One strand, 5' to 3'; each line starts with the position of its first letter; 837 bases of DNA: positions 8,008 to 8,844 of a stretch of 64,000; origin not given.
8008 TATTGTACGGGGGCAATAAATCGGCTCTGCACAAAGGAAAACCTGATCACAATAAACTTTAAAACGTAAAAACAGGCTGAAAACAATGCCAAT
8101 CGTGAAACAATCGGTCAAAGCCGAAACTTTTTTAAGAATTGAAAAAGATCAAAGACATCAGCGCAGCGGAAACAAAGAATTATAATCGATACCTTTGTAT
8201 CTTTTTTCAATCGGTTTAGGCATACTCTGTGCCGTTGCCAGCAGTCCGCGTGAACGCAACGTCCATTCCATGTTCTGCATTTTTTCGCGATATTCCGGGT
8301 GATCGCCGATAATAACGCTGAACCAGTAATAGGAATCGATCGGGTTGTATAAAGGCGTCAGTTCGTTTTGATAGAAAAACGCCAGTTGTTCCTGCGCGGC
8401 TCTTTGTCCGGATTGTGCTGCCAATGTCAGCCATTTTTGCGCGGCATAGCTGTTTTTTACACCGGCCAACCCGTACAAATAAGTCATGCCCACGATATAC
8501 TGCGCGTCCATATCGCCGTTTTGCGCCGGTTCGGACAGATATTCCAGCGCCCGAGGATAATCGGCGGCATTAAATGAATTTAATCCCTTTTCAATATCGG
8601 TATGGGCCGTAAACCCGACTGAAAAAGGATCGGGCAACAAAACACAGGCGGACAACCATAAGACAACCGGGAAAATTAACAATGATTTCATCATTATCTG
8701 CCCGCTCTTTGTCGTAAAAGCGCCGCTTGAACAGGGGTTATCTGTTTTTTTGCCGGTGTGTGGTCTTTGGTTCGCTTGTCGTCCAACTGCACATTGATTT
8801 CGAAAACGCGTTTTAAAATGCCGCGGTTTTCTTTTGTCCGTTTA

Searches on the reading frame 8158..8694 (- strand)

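Call 13: search_protein_families(library=pfam, proteins=[window:8158-8694:-], max_evalue=1e-7)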
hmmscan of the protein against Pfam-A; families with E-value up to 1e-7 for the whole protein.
window:8158-8694:- (178 aa): 0 families

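Call 91: search_protein_families(library=pfam, proteins=[window:8158-8694:-], max_evalue=0.05)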
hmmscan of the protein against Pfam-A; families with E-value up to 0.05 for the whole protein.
window:8158-8694:- (178 aa): 3 families
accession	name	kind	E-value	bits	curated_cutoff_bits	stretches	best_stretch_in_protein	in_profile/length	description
PF08238.18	Sel1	-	7.9e-05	23.5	30.7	1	63-96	2-35/36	Sel1 repeat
PF23310.1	TPR_27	-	0.00073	19.6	27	1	40-75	39-74/110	Plant tetratrico peptide repeats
PF24722.1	DUF7674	-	0.011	16.2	27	1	42-88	45-95/111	Domain of unknown function (DUF7674)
